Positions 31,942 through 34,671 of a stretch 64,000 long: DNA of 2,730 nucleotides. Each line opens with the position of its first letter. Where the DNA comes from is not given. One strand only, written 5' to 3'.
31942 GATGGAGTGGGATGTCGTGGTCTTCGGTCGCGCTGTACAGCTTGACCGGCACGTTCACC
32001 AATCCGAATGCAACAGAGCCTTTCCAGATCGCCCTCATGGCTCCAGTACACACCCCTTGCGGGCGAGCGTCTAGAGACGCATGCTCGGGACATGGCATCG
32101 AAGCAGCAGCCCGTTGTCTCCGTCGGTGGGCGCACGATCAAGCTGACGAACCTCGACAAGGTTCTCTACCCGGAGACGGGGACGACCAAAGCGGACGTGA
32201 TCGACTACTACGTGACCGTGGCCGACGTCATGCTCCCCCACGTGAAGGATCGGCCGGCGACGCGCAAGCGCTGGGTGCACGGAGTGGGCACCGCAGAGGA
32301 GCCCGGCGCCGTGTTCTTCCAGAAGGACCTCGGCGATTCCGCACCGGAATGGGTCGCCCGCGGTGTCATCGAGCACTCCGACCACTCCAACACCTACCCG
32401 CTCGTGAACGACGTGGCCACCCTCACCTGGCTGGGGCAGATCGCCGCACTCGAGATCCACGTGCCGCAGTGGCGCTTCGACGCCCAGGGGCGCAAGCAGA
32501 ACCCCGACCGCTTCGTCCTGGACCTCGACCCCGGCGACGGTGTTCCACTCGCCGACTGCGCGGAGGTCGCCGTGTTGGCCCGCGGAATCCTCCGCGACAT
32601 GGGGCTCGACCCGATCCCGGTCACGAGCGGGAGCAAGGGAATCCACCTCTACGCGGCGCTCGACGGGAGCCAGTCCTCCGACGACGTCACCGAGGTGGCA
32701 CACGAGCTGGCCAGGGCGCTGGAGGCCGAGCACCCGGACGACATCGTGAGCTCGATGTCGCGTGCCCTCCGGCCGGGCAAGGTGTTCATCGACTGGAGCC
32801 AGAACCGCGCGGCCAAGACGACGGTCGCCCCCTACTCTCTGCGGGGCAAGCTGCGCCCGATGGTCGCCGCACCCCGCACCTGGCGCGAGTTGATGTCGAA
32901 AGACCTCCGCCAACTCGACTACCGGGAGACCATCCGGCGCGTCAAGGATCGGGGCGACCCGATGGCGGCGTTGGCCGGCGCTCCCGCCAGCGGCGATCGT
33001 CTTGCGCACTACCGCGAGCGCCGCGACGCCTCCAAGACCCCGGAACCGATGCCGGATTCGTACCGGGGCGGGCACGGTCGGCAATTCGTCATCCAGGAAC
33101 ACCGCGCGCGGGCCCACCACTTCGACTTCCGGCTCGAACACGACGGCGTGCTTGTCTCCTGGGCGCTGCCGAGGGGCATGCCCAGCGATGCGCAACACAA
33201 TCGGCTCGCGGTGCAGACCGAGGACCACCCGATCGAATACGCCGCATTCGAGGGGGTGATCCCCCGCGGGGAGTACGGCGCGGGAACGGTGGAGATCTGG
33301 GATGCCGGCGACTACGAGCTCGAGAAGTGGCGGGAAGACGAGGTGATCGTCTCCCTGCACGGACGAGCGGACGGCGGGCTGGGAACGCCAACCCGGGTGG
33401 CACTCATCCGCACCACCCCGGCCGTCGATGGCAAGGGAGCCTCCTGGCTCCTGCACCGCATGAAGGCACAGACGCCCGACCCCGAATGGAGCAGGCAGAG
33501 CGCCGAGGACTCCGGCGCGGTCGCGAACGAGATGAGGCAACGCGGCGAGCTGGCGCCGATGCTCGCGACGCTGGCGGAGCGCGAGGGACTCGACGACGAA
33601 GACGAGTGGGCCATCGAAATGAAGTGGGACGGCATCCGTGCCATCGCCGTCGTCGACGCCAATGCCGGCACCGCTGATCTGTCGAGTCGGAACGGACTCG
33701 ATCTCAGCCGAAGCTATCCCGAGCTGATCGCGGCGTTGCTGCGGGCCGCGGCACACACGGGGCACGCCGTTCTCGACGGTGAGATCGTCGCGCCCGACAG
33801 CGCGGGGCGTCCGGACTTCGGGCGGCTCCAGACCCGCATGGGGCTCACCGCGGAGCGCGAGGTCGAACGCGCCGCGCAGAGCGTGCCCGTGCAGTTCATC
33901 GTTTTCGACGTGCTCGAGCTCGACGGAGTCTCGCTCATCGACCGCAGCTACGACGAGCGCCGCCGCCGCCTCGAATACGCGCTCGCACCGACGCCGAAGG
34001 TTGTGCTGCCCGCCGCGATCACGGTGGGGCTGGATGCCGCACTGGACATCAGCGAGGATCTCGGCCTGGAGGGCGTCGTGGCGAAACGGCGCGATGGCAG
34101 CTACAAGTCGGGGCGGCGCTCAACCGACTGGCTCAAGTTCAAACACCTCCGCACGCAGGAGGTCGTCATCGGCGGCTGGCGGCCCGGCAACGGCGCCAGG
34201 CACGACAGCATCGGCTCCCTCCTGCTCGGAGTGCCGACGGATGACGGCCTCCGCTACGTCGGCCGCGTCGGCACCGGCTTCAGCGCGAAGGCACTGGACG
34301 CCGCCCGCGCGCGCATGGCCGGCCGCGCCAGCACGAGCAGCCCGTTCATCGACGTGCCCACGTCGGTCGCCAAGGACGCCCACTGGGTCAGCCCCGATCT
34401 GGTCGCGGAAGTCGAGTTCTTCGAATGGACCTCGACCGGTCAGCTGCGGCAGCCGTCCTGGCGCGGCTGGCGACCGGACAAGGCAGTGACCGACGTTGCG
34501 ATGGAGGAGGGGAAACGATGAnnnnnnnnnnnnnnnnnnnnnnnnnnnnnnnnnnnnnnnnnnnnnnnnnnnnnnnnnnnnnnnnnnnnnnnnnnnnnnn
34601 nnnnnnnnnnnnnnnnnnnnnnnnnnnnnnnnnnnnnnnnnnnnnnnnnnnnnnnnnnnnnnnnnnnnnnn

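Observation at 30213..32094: ligD and the small paralogues share an identical predicted leaderless-promoter geometry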

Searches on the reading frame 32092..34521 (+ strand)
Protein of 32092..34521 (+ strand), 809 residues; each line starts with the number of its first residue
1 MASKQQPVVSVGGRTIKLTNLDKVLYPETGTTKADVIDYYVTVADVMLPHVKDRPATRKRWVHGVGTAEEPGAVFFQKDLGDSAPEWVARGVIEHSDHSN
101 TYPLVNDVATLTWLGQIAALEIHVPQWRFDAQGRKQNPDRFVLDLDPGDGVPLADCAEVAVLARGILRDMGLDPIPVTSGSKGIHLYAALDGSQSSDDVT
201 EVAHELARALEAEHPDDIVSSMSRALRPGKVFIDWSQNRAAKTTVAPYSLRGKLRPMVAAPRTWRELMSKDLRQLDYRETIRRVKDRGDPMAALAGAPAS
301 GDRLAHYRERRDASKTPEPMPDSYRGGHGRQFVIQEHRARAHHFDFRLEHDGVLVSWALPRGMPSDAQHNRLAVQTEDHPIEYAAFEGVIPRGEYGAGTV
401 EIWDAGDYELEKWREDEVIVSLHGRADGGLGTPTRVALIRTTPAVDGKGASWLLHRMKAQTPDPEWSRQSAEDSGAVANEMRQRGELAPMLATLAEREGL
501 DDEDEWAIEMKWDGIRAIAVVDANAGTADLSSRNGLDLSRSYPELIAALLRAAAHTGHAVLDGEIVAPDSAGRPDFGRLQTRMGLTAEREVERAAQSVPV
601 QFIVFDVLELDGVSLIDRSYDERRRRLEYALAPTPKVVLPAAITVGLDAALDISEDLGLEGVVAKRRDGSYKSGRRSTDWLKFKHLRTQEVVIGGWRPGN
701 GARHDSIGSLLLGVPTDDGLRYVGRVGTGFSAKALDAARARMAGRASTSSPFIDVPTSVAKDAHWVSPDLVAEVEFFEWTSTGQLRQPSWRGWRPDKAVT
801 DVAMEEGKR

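Call 4: search_protein_families(library=pfam, proteins=[window:32092-34521:+], max_evalue=0.01)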
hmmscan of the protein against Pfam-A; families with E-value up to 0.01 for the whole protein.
window:32092-34521:+ (809 aa): 4 families
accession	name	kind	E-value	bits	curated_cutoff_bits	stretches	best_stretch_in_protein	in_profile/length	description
PF21686.3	LigD_Prim-Pol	-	1.5e-83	280.7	27.4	1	32-291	1-254/254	LigD, primase-polymerase domain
PF01068.26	DNA_ligase_A_M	-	2.3e-36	125.8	26.2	1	489-684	1-204/204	ATP dependent DNA ligase domain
PF13298.12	LigD_N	-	1.2e-34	119.1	31.1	1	335-425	1-97/107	DNA Ligase D 3'-phosphoesterase domain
PF04679.21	DNA_ligase_A_C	-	8.8e-27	93.8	27.5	1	704-797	2-94/94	ATP dependent DNA ligase C terminal region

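Call 6: find_related_loci(query=window:32092-34521:+, collection=genome_contigs, flank=6000)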
Query window:32092-34521:+ (809 aa) in genome_contigs; peptide patterns used: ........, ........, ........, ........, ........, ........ (x = any residue, [..] = any of these).
599 stretches matched a pattern (row limit reached: there are more); 586 encode a relative of the query (tblastn E <= 1e-3); the best 80 are kept; 80 distinct loci.
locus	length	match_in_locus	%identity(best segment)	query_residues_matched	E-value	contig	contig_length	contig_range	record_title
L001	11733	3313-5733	58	8-805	0e+0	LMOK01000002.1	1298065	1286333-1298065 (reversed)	Leifsonia sp. Leaf325 contig_2, whole genome shotgun sequence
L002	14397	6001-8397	56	2-805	0e+0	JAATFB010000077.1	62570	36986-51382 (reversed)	MAG: Actinomycetales bacterium isolate bin_16 k141_5197331, whole genome shotgun sequence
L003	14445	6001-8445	57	8-805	0e+0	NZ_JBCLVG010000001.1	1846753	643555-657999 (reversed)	Leifsonia stereocauli strain YIM 134122 NODE_1, whole genome shotgun sequence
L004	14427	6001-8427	54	8-805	0e+0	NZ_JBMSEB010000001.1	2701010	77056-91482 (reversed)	Rathayibacter sp. KR2-224 contig1, whole genome shotgun sequence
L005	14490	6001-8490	55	1-806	0e+0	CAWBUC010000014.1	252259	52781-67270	MAG: uncultured Actinomycetota bacterium isolate MFD05454.bin.2.252 genome assembly, contig: contig_4086, whole genome s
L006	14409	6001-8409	56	2-805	0e+0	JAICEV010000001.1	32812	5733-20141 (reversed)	MAG: Propionibacteriaceae bacterium isolate BD_ISSM_2_bin.31 k141_746083_length_32812_cov_10.1305, whole genome shotgun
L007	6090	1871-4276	56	1-805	0e+0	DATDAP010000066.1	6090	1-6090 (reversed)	MAG TPA_asm: Microlunatus sp. isolate SMAG_U99 k141_2723229, whole genome shotgun sequence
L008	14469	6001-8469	53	5-805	0e+0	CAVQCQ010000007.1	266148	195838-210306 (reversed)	MAG: uncultured Actinomycetota bacterium isolate MFD02360.bin.2.216 genome assembly, contig: contig_15719, whole genome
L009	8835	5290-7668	56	8-805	0e+0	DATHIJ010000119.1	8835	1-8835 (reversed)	MAG TPA_asm: Propionibacteriaceae bacterium isolate SMAG_U12523 k141_288142, whole genome shotgun sequence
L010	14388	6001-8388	56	8-805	0e+0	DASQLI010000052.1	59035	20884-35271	MAG TPA_asm: Microlunatus sp. isolate SMAG_U11934 k141_2586595, whole genome shotgun sequence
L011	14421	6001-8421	54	9-805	0e+0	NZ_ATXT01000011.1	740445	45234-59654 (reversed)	Humibacter albus DSM 18994 H623DRAFT_scaffold00001.1_C, whole genome shotgun sequence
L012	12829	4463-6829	57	9-797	0e+0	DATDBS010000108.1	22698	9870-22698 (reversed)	MAG TPA_asm: Propionibacteriaceae bacterium isolate SMAG_U128 k141_443417, whole genome shotgun sequence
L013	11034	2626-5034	55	3-805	0e+0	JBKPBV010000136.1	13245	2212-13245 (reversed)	MAG: Actinomycetota bacterium isolate GB_EKS_MAG_00069 GB_EKS_000001834052, whole genome shotgun sequence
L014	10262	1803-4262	54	1-805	0e+0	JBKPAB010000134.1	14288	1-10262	MAG: Actinomycetota bacterium isolate GB_HAYS_MAG_00019 GB_HAYS_000001681214, whole genome shotgun sequence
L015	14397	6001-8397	55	8-805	0e+0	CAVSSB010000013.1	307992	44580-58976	MAG: uncultured Actinomycetota bacterium isolate MFD05567.bin.1.68 genome assembly, contig: contig_16250, whole genome s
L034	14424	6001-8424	52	1-805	0e+0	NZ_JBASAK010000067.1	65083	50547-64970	MAG: Microbacterium sp. isolate MFD12224_ilm_asm_bin4 k127_5391, whole genome shotgun sequence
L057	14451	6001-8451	52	1-805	0e+0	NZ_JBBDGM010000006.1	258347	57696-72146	Microbacterium bandirmense strain Mu-80 Seq6, whole genome shotgun sequence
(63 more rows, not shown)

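Call 44: search_protein_families(library=pfam, proteins=[L034:2961-4103:-, L057:8444-9160:-], max_evalue=0.001)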
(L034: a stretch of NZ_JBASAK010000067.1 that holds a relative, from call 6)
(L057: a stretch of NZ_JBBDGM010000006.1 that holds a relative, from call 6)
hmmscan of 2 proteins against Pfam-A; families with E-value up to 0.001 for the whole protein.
L034:2961-4103:- (380 aa): 2 families
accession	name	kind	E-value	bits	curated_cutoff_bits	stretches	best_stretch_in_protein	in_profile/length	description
PF00437.27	T2SSE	-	7e-46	157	24.9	1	71-338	6-270/370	Type II/IV secretion system protein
PF13481.12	AAA_25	-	3.2e-05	24.1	27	1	179-246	17-80/195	AAA domain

L057:8444-9160:- (238 aa): 0 families
